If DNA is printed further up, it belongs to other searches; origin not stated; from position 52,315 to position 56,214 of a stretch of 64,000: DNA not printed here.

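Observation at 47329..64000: Giant (more than 5480 aa) single-exon ORF with one P-loop and no recognisable family signature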

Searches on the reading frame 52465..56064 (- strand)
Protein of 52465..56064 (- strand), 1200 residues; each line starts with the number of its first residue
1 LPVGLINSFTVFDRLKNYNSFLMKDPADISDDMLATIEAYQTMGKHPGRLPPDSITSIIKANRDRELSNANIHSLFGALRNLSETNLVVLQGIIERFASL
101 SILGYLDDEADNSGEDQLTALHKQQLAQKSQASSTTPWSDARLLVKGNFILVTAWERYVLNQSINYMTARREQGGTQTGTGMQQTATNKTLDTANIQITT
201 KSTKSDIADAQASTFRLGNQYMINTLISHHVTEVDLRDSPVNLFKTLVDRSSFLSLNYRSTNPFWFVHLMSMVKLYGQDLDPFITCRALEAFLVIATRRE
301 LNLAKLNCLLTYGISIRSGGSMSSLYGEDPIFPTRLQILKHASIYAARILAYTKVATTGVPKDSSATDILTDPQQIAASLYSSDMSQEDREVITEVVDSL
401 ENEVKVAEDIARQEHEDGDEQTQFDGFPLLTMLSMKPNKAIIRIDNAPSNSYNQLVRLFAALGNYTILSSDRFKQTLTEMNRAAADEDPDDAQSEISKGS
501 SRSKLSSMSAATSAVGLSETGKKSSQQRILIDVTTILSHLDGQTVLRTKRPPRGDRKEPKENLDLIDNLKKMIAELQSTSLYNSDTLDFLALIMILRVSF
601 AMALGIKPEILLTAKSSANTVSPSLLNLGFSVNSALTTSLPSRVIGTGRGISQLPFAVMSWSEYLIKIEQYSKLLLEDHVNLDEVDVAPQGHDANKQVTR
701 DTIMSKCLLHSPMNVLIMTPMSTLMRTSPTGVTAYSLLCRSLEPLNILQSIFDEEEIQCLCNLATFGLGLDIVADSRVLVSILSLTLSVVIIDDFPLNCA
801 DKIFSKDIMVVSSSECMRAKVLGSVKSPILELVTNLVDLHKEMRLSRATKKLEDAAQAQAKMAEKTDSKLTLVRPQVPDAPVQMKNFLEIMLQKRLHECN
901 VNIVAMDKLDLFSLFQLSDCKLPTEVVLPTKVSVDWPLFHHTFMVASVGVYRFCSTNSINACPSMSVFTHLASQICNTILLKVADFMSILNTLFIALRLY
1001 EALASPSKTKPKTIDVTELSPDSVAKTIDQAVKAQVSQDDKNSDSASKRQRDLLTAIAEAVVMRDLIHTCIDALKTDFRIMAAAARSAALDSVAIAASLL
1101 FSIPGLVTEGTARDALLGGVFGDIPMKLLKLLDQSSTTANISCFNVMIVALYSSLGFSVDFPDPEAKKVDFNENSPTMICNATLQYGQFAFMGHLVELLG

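Call 78: predict_structure(alignment_id=A4)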
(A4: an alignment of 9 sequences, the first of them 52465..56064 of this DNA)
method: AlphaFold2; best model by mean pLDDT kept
length: 1200 residues; sequences in the alignment: 9
mean_pLDDT: 54.0   pTM: 0.42
mean pLDDT of the five models: 54.0, 51.9, 50.4, 49.9, 46.6
residues with pLDDT >= 90: 7; 70-90: 270; 50-70: 357; < 50: 566
segments of 3 or more residues with pLDDT < 50: 1-37, 39-50, 52-241, 315-328, 359-372, 377-384, 407-409, 411-425, 483-524, 542-562, 613-704, 796-849, 866-909, 1042-1046
pLDDT, mean of each block of 10 residues (from residue 1): 38 42 39 47 45 45 41 43 39 39 37 43 41 35 30 36 38 39 29 29 37 34 33 41 56 60 52 52 58 72 71 49 44 54 52 50 46 50 50 57 52 43 48 72 59 73 68 55 46 35 26 29 57 73 42 39 58 61 65 77 70 43 36 31 32 38 46 45 38 40 53 82 68 68 64 61 64 64 83 56 34 32 33 42 45 54 46 34 39 41 40 56 78 78 83 70 66 87 81 74 70 62 59 58 49 63 79 75 84 86 75 79 73 64 85 83 63 68 67 73
secondary structure, 60 per line:
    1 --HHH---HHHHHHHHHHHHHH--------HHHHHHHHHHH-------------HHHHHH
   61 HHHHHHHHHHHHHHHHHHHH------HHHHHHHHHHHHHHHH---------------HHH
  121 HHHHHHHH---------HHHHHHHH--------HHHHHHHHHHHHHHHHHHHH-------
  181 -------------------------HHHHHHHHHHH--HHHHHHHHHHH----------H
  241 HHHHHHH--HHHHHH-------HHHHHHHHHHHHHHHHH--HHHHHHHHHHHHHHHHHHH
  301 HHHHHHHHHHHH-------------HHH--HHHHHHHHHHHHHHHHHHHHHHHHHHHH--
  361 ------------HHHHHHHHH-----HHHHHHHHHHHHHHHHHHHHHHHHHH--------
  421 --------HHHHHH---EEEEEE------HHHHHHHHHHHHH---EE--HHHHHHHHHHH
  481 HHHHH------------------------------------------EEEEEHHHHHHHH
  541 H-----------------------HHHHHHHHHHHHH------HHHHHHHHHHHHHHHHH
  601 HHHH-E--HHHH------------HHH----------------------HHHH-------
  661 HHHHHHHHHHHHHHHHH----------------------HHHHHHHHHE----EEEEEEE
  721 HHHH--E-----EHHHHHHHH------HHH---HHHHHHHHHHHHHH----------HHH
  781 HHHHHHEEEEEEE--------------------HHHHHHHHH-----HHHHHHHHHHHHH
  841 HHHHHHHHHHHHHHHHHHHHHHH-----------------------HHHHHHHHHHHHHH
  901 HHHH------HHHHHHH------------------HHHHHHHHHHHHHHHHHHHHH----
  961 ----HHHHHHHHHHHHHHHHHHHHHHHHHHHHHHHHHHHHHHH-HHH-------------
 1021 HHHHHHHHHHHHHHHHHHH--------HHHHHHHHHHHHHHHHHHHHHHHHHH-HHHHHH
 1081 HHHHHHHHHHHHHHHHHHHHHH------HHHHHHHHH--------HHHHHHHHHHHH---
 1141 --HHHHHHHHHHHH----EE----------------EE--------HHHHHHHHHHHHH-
elements in order (helices of 4 or more, strands of 3 or more residues): H9-22 H31-41 H55-80 H87-102 H118-128 H138-145 H154-173 H206-216 H219-229 H240-247 H250-255 H263-279 H282-312 H331-358 H373-381 H387-412 H429-434 E438-443 H450-462 H470-485 E528-532 H533-541 H565-577 H584-604 H609-612 H650-653 H661-677 H700-708 E714-720 H721-724 H734-741 H754-767 H778-786 E787-793 H814-822 H828-863 H887-904 H911-917 H936-956 H965-1003 H1021-1039 H1048-1073 H1075-1102 H1109-1117 H1126-1137 H1143-1154 H1187-1199

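Call 80: fold_search(model_id=the predicted structure, library=pdb)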
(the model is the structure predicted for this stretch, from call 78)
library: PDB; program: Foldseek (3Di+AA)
matches with E <= 10: 130; with E <= 0.001: 0
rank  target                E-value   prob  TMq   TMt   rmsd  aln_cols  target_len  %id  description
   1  9ync_B                2.8e-03  0.89  0.08  0.04  38.1       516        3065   11  Motor domains of phi-like human dynein-1 bound to dynactin-p150glued and LIS1 (released 2026-01-28)
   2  9ynh_B                4.4e-03  0.82  0.08  0.03  38.3       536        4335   10  Full-length human cytoplasmic dynein-1 in phi-like state bound to dynactin-p150glued and LIS1 (released 2026-01-28)
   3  9dh7                  1.3e-02  0.60  0.07  0.04  37.4       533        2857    9  State-4 of the motor domain from full-length human dynein-1 in 5mM AMPPNP with 5mM Mg2+ (released 2025-04-23)
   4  9ynh_A                4.3e-02  0.20  0.06  0.03  38.1       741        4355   10  Full-length human cytoplasmic dynein-1 in phi-like state bound to dynactin-p150glued and LIS1 (released 2026-01-28)
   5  7mi1                  1.0e-01  0.21  0.06  0.03  39.4       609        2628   13  X-ray structure of yeast dynein motor domain in the presence of a pyrazolo-pyrimidinone-based compound (compound 20) (released 2021-05-26)
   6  9bn4                  1.3e-01  0.18  0.08  0.04  31.5       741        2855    9  The alpha registry-locked dynein motor domain mutant in 5mM ATP condition, class2 (released 2025-04-23)
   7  8fd6                  1.6e-01  0.35  0.10  0.05  35.0       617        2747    8  Engineered human dynein motor domain in the microtubule-unbound state in the buffer containing ATP-Vi (released 2023-06-21)
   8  3vkh_A                1.7e-01  0.13  0.06  0.03  59.8       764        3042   11  X-ray structure of a functional full-length dynein motor domain (released 2012-03-14)
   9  9y6s_7I               2.1e-01  0.16  0.07  0.03  71.9       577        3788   12  96-nm repeat of the Leishmania tarentolae doublet microtubule (released 2025-12-17)
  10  8bx8_B                2.1e-01  0.15  0.06  0.02  69.8       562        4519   11  In situ outer dynein arm from Chlamydomonas reinhardtii in the post-power stroke state (released 2023-05-10)
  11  7k5b_B                2.3e-01  0.15  0.06  0.02  69.8       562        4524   11  Structure of outer-arm dynein bound to microtubule doublet in microtubule binding state 2 (MTBS-2) (released 2021-09-29)
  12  4w8f_B                2.7e-01  0.08  0.06  0.04  38.5       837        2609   10  Crystal structure of the dynein motor domain in the AMPPNP-bound state (released 2014-11-12)
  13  8fdu_A                2.9e-01  0.18  0.09  0.10  33.6       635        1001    8  Engineered human dynein motor domain in the microtubule-unbound state with LIS1 complex in the buffer containing ATP-V (released 2023-06-21)
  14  9bm6                  3.5e-01  0.12  0.07  0.04  36.6       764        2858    9  State-7a of motor domain from full-length human dynein-1 in 5 mM ATP (released 2025-04-23)
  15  9bm4                  3.8e-01  0.08  0.06  0.03  35.6       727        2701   10  State-5b of motor domain from full-length human dynein-1 in 5 mM ATP (released 2025-04-23)
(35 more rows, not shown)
